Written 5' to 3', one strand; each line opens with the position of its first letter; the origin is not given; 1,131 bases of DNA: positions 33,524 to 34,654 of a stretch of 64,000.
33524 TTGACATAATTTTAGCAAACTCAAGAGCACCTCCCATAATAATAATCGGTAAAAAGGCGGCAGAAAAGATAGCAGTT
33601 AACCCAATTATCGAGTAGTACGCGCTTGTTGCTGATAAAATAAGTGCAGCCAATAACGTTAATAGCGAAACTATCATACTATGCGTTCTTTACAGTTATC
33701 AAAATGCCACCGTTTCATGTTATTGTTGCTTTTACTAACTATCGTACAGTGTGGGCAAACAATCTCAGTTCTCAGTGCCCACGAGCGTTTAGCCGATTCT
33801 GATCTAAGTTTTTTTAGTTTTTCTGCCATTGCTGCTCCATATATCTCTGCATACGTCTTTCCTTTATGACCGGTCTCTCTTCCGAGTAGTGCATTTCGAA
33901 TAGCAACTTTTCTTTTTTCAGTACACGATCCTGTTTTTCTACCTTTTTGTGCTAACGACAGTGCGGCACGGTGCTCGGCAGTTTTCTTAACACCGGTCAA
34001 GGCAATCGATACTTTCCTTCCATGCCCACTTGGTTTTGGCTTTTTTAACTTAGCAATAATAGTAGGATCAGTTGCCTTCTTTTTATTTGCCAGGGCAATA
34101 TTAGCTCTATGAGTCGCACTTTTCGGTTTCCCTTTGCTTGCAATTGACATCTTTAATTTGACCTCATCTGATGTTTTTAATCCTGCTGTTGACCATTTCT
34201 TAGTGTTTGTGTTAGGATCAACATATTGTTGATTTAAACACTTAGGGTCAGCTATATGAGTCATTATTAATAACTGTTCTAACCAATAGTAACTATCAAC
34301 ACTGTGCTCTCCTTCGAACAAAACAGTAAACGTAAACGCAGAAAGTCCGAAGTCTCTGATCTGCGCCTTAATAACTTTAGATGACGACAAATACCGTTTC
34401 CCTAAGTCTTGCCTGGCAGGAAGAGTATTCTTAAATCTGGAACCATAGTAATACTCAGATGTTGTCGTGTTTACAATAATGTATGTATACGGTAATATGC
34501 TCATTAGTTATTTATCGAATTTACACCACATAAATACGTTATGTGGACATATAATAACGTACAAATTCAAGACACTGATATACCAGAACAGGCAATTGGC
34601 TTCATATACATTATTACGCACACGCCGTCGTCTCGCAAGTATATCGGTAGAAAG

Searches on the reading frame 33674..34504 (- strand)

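Call 40: search_protein_families(library=phrogs, proteins=[window:33674-34504:-], max_evalue=0.00001)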
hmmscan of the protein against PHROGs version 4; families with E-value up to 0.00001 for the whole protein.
window:33674-34504:- (276 aa): 2 families
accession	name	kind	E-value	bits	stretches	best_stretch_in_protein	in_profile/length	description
phrog_314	-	DNA, RNA and nucleotide metabolism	7.8e-26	92.1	1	5-151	179-319/574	homing endonuclease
phrog_655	-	DNA, RNA and nucleotide metabolism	1.1e-08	36.4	1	158-273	137-233/343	homing endonuclease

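Call 79: search_protein_families(library=pfam, proteins=[window:33674-34504:-], max_evalue=0.001)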
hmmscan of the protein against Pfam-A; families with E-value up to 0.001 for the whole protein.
window:33674-34504:- (276 aa): 0 families
